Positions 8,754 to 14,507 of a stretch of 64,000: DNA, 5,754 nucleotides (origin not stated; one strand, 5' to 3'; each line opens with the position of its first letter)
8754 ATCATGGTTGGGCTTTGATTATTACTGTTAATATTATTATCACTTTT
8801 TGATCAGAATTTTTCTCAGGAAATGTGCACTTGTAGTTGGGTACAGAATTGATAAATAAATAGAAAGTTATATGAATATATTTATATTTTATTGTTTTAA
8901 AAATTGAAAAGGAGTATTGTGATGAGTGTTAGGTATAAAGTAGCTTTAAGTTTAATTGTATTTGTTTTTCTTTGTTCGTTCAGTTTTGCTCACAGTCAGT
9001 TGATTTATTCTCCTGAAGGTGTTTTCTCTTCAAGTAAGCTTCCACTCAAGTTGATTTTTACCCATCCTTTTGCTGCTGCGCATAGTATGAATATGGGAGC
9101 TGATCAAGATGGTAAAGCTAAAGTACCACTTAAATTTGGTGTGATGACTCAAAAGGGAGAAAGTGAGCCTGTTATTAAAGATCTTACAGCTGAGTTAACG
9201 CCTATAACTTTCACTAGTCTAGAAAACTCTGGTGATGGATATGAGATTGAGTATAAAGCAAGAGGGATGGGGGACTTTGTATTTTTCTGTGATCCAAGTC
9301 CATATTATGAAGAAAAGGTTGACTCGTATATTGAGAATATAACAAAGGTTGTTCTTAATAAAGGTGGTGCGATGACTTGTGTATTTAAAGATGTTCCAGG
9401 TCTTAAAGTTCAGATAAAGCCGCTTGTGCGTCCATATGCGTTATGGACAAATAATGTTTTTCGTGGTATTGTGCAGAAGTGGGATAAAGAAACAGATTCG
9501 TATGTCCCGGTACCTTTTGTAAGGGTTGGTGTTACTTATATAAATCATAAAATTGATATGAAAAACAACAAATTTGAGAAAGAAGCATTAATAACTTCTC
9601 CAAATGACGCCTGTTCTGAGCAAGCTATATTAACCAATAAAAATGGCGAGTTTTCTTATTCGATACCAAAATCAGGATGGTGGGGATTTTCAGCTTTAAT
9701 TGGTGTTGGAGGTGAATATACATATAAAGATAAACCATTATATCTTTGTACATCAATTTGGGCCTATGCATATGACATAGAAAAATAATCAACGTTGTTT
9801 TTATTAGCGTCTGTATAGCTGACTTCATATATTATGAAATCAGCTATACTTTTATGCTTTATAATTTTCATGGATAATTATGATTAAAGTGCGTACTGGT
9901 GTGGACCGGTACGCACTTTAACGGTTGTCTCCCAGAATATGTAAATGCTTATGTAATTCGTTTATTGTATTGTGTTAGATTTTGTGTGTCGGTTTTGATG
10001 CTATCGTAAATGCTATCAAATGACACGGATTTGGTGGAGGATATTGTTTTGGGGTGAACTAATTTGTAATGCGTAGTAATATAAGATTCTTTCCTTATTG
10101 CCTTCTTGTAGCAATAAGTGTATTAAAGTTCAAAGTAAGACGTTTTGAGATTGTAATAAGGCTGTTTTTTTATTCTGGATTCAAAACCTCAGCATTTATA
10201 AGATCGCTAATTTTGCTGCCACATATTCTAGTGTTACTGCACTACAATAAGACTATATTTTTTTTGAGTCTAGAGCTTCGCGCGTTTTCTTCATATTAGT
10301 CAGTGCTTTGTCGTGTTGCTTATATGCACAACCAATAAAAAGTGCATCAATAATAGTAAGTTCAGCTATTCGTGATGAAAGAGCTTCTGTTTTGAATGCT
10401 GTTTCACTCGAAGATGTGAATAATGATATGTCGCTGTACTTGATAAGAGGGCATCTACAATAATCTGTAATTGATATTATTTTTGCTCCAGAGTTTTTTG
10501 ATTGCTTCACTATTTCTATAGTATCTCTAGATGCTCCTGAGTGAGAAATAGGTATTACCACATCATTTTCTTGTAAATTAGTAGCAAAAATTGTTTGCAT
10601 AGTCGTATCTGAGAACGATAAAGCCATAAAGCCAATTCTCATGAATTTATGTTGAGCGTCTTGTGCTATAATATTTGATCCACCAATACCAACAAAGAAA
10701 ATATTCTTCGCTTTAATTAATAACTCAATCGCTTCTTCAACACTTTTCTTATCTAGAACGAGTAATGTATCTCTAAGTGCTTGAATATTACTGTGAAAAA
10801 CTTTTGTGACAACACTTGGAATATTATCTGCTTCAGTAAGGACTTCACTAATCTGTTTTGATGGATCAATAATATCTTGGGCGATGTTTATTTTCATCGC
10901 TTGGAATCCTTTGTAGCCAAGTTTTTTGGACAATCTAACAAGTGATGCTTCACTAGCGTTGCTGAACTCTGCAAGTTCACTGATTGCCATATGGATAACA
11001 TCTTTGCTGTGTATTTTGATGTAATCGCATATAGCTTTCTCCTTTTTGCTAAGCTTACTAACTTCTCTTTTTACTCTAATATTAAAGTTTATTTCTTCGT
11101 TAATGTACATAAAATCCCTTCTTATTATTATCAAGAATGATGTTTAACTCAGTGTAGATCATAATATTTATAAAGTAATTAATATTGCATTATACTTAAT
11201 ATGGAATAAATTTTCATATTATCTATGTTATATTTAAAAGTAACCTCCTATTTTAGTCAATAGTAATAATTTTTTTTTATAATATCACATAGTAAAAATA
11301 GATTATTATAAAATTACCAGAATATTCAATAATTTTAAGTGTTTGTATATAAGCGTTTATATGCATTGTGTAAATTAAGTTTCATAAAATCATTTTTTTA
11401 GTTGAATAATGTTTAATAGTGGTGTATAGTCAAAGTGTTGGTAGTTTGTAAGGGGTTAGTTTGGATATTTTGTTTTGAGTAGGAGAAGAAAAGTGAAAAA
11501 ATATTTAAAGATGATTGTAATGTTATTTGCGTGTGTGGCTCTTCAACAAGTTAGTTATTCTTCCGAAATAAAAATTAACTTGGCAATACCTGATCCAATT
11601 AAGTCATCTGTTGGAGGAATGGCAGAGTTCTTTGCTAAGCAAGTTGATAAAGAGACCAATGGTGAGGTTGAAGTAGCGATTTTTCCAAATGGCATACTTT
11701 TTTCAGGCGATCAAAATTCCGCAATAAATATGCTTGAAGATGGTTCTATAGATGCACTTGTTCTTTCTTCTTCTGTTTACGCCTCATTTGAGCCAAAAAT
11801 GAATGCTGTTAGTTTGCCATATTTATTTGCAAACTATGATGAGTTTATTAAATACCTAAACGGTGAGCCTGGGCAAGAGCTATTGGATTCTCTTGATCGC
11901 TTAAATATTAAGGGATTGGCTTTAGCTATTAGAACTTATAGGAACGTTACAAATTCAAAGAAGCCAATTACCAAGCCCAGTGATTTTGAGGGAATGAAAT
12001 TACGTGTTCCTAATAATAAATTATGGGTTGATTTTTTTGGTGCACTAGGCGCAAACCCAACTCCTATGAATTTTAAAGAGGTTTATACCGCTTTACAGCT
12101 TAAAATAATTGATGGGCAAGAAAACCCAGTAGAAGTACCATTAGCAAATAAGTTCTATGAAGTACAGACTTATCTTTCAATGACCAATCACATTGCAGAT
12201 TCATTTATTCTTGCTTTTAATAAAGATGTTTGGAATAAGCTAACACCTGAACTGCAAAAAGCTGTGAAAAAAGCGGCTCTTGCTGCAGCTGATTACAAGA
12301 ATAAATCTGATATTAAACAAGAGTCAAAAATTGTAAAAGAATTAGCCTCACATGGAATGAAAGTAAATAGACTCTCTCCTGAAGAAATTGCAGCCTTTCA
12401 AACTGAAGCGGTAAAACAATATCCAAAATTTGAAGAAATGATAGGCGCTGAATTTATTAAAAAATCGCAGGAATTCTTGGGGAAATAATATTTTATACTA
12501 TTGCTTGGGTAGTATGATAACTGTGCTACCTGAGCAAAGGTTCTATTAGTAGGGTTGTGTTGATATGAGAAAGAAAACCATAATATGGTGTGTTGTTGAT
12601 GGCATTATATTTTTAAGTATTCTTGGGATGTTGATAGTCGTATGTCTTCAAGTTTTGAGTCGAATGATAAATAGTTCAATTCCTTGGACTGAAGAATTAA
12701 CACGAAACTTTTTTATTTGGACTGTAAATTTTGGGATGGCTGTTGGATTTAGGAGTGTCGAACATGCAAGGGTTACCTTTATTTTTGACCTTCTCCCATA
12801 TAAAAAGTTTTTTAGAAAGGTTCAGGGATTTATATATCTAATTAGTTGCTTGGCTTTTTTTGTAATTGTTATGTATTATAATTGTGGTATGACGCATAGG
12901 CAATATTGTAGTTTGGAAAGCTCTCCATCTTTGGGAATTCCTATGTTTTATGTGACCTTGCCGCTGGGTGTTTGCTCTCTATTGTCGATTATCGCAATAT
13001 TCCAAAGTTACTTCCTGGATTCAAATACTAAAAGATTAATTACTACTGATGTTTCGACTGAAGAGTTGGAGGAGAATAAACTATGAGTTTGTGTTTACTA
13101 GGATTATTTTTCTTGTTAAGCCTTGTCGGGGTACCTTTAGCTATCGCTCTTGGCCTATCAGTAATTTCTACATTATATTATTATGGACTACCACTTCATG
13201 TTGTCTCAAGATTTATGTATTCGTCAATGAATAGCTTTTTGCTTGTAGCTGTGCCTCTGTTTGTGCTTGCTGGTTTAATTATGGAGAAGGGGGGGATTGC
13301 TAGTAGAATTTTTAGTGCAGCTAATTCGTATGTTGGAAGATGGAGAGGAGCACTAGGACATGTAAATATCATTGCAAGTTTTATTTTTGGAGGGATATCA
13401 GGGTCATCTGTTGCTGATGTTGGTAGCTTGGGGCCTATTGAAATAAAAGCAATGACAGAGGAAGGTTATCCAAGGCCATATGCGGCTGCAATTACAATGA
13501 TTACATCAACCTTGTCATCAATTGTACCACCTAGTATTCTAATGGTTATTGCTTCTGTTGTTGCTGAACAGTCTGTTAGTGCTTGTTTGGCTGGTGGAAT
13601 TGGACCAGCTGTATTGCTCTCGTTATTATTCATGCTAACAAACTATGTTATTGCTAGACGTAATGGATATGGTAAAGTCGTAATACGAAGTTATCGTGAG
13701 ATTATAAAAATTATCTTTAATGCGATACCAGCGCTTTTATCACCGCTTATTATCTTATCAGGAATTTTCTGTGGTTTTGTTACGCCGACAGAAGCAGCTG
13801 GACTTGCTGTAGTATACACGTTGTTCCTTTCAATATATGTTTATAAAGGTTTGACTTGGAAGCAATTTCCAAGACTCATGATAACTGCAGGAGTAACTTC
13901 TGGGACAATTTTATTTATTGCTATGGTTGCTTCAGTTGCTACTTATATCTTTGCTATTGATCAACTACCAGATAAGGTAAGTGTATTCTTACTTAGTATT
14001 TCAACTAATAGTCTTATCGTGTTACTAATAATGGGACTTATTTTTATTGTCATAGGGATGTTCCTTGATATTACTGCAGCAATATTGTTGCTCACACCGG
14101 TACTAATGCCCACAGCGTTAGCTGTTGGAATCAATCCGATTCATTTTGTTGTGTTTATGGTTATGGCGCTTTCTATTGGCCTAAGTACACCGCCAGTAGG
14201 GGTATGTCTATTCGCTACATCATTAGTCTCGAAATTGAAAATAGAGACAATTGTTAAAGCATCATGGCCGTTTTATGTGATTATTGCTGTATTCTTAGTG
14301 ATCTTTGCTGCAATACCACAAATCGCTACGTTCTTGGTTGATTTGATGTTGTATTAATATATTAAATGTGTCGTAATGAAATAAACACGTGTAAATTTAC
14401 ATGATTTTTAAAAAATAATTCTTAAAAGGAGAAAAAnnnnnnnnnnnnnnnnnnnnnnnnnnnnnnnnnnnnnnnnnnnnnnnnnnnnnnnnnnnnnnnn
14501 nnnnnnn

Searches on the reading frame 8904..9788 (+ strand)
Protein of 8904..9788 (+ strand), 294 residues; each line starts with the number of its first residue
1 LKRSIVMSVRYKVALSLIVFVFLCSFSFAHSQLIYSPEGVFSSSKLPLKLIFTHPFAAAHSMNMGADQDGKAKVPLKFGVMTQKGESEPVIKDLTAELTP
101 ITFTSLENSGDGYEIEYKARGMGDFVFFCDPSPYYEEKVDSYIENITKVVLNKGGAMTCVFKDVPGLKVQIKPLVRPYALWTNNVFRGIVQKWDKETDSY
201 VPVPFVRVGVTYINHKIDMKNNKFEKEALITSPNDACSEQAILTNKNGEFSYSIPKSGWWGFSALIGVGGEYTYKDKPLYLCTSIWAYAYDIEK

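Call 57: search_protein_families(library=pfam, proteins=[window:8904-9788:+], max_evalue=0.00001)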
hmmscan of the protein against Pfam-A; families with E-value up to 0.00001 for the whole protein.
window:8904-9788:+ (294 aa): 1 family
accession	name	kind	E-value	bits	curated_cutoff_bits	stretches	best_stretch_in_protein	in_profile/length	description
PF10670.15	DUF4198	-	6.4e-34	118.4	34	1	28-265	2-206/209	Domain of unknown function (DUF4198)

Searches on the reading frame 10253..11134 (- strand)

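Call 57: search_protein_families(library=pfam, proteins=[window:10253-11134:-], max_evalue=0.00001)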
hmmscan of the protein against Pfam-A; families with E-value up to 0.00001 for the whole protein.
window:10253-11134:- (293 aa): 3 families
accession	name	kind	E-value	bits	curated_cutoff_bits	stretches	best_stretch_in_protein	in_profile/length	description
PF01380.27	SIS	-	1.2e-23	83.7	25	1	139-267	2-130/131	SIS domain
PF01418.23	HTH_6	-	1.1e-18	67.4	28.3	1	20-88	6-74/77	Helix-turn-helix domain, rpiR family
PF13580.11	SIS_2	-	2.6e-08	34.4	27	0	181-223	94-137/138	SIS domain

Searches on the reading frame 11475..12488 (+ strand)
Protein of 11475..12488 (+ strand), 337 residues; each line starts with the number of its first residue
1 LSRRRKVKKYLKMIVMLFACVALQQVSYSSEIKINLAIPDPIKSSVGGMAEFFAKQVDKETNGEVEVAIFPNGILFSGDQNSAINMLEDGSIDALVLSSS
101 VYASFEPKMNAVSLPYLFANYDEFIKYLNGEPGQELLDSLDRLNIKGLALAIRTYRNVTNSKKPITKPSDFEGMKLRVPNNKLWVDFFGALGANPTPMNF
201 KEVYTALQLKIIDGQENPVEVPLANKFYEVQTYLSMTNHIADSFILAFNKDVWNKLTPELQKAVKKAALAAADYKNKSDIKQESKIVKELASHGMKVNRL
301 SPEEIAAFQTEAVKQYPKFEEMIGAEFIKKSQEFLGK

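Call 57: search_protein_families(library=pfam, proteins=[window:11475-12488:+], max_evalue=0.00001)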
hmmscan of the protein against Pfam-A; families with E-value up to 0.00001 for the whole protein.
window:11475-12488:+ (337 aa): 1 family
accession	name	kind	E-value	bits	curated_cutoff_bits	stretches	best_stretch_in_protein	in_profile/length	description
PF03480.18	DctP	-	2.3e-84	283.6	23.4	1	44-320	9-284/286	Bacterial extracellular solute-binding protein, family 7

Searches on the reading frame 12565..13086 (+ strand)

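Call 57: search_protein_families(library=pfam, proteins=[window:12565-13086:+], max_evalue=0.00001)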
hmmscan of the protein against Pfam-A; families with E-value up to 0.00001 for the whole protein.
window:12565-13086:+ (173 aa): 1 family
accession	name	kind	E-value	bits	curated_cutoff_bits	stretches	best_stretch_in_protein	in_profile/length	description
PF04290.18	DctQ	-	1.4e-22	80.4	28.3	1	22-149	1-126/132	Tripartite ATP-independent periplasmic transporters, DctQ component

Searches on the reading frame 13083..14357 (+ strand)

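Call 57: search_protein_families(library=pfam, proteins=[window:13083-14357:+], max_evalue=0.00001)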
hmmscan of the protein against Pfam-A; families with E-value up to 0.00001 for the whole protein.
window:13083-14357:+ (424 aa): 1 family
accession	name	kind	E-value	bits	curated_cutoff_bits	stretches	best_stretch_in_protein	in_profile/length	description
PF06808.19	DctM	-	2e-105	353.5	23.8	1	6-414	1-413/413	Tripartite ATP-independent periplasmic transporter, DctM component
